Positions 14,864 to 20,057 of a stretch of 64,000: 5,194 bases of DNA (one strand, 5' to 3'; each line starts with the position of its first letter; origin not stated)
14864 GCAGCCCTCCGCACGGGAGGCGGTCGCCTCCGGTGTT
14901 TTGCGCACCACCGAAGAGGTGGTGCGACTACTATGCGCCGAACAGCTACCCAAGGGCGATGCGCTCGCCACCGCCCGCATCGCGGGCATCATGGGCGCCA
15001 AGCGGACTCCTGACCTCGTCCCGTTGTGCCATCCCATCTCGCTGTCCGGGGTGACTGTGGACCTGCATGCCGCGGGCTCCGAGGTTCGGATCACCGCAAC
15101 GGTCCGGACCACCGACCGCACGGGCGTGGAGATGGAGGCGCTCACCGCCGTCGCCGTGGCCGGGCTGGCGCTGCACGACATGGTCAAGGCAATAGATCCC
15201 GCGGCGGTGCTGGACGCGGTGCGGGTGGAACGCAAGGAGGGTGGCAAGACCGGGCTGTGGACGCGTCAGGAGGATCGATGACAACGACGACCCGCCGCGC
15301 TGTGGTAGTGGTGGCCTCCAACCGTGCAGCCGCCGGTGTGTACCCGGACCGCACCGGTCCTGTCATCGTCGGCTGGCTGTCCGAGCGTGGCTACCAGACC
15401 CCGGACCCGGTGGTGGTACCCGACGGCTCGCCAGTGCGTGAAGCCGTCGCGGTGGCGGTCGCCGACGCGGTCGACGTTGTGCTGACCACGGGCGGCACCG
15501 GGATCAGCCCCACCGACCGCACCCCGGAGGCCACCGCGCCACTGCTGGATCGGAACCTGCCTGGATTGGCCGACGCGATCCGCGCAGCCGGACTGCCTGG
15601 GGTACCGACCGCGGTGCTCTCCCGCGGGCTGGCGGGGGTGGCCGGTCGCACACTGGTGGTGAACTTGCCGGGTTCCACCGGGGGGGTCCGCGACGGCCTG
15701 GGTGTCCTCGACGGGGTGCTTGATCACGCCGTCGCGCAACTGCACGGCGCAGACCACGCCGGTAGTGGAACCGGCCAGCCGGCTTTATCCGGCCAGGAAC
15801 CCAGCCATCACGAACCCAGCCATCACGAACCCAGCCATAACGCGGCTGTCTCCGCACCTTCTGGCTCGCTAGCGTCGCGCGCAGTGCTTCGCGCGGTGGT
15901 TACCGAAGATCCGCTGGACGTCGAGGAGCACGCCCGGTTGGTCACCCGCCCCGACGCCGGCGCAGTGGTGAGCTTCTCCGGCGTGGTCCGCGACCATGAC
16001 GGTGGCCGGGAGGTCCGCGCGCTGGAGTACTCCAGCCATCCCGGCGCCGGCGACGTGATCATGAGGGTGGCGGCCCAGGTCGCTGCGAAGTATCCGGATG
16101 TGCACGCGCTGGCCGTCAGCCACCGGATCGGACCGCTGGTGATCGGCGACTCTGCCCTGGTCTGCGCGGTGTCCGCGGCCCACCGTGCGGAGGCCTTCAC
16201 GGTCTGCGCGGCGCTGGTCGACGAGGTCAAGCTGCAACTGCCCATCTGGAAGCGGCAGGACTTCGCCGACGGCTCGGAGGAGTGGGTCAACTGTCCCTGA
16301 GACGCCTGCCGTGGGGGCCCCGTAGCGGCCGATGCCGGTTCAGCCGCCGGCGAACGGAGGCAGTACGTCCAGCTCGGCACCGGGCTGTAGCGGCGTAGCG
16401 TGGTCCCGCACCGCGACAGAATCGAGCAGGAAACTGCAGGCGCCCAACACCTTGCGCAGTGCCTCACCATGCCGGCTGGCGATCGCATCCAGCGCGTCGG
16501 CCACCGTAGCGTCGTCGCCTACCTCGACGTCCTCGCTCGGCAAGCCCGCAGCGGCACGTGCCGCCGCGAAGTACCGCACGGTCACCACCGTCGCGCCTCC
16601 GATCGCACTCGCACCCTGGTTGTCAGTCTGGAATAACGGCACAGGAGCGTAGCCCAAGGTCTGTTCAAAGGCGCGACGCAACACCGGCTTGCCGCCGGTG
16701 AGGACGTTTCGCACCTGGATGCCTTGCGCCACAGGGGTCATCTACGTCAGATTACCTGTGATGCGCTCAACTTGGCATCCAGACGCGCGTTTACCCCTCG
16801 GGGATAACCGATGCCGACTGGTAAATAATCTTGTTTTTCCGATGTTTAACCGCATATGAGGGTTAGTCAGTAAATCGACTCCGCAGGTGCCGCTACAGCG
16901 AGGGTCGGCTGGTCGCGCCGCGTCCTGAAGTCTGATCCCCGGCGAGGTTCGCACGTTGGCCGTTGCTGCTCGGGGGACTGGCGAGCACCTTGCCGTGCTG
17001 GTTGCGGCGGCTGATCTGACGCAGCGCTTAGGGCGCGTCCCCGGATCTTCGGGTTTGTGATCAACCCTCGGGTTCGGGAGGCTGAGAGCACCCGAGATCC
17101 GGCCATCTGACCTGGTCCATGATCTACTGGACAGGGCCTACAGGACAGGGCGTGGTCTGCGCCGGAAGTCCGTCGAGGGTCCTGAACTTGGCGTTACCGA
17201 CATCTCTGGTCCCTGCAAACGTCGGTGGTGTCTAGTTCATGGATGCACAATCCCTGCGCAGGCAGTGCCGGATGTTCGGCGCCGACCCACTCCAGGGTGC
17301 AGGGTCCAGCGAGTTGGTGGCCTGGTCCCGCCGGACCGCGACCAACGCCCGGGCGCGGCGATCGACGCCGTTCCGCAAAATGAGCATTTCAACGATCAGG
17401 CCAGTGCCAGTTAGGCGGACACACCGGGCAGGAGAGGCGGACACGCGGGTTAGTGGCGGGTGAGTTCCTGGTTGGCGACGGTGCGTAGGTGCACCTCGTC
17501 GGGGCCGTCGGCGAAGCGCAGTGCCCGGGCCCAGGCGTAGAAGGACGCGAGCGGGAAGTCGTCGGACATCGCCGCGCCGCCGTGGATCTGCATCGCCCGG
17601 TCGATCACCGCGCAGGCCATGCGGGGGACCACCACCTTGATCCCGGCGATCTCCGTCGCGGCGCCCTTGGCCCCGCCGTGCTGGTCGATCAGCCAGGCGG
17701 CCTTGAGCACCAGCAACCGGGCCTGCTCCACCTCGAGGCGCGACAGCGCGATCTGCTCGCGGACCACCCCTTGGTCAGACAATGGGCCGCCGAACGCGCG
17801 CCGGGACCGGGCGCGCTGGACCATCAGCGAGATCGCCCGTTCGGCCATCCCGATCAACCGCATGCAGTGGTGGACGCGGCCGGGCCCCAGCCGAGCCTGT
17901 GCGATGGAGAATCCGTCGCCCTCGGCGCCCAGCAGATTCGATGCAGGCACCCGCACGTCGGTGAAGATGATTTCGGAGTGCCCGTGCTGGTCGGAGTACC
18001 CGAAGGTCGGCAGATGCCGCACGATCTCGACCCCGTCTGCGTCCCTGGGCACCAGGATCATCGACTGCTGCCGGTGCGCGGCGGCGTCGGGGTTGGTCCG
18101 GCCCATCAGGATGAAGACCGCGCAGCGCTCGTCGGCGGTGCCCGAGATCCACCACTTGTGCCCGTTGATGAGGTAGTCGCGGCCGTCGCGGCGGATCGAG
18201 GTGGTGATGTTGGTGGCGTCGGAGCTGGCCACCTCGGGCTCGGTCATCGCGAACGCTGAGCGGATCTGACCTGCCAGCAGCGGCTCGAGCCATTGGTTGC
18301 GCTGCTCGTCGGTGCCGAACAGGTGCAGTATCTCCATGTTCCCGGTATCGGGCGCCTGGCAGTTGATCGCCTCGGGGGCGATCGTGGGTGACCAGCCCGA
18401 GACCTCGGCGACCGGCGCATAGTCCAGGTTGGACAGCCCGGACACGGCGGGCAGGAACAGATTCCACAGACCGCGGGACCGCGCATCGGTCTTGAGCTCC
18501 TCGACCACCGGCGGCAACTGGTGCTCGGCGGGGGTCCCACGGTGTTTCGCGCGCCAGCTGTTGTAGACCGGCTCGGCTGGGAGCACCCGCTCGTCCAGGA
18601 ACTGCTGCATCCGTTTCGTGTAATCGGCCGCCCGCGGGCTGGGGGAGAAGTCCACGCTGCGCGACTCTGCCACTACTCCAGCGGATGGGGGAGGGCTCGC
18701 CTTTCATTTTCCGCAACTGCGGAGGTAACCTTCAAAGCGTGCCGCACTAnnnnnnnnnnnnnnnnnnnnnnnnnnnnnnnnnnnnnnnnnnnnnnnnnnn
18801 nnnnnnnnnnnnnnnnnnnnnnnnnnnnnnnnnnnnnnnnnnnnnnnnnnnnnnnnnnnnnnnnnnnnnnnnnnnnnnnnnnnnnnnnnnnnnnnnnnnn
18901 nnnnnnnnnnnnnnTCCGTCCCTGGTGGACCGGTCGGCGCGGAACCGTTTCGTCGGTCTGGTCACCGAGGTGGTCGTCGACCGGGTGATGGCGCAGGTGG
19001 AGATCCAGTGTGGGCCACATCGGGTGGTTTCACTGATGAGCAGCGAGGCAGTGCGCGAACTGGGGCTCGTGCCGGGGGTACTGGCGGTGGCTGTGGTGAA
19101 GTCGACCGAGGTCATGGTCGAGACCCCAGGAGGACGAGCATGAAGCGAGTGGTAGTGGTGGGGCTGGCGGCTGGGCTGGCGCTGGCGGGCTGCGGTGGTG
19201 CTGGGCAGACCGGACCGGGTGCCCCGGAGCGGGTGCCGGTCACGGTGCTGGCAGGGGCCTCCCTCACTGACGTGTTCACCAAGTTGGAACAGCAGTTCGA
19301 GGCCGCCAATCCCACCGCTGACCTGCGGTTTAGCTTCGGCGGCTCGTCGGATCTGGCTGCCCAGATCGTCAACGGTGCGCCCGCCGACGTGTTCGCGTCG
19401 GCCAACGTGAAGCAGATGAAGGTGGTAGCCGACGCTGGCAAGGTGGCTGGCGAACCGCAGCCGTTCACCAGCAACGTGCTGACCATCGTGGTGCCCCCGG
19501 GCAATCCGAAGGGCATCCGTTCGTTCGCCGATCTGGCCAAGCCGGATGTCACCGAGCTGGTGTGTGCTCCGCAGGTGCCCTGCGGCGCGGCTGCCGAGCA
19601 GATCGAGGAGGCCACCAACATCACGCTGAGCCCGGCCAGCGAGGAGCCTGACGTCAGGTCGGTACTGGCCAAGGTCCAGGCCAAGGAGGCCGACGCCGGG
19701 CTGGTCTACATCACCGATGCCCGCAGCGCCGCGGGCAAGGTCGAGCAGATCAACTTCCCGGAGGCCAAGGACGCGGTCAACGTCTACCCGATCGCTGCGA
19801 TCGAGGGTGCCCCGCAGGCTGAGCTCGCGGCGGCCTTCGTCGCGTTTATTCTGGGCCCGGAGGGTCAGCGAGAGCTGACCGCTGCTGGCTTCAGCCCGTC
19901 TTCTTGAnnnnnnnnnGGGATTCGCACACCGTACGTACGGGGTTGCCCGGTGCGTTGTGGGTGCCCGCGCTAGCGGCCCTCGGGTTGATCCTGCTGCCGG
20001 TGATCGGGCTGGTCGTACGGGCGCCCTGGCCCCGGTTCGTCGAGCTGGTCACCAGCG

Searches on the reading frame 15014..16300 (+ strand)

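Call 47: search_protein_families(library=pfam, proteins=[window:15014-16300:+], max_evalue=0.001)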
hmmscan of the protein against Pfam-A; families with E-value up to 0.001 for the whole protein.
window:15014-16300:+ (428 aa): 2 families
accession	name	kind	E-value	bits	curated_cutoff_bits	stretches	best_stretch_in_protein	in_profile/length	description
PF02391.22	MoaE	-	2.3e-33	115.2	23.4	1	296-406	1-112/114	MoaE protein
PF00994.29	MoCF_biosynth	-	2.6e-24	86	26.6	1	98-231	2-136/144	Probable molybdopterin binding domain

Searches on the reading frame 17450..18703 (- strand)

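Call 8: search_protein_families(library=pfam, proteins=[window:17450-18703:-], max_evalue=0.01)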
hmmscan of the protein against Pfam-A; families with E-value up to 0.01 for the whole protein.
window:17450-18703:- (417 aa): 4 families
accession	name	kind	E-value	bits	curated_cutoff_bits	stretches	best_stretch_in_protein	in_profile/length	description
PF00441.29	Acyl-CoA_dh_1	-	1.2e-40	139.5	22.4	1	262-412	1-148/150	Acyl-CoA dehydrogenase, C-terminal domain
PF02770.24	Acyl-CoA_dh_M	-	2.4e-20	73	33.3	1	150-250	1-97/97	Acyl-CoA dehydrogenase, middle domain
PF08028.16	Acyl-CoA_dh_2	-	5.4e-11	43.3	22.7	1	279-385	3-116/134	Acyl-CoA dehydrogenase, C-terminal domain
PF02771.21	Acyl-CoA_dh_N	-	0.0002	22.1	22.9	1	31-145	10-112/113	Acyl-CoA dehydrogenase, N-terminal domain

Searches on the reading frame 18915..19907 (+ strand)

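Call 47: search_protein_families(library=pfam, proteins=[window:18915-19907:+], max_evalue=0.001)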
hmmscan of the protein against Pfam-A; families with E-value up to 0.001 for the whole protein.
window:18915-19907:+ (330 aa): 6 families
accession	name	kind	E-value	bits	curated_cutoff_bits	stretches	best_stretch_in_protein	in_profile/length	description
PF13531.11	SBP_bac_11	-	9.9e-46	156.8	25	1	109-326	1-226/227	Bacterial extracellular solute-binding protein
PF01547.30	SBP_bac_1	-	1.5e-17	65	26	1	115-318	2-306/307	Bacterial extracellular solute-binding protein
PF04069.17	OpuAC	-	4.7e-05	23.6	21.2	1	184-299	83-213/257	Substrate binding domain of ABC-type glycine betaine transport system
PF13343.11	SBP_bac_6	-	7.1e-05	22.8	24.6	1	252-329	143-219/245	Bacterial extracellular solute-binding protein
PF12727.12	PBP_like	-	0.00062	19.4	27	0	184-263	66-149/193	PBP superfamily domain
PF13416.11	SBP_bac_8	-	0.00097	19.4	27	0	266-327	197-259/279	Bacterial extracellular solute-binding protein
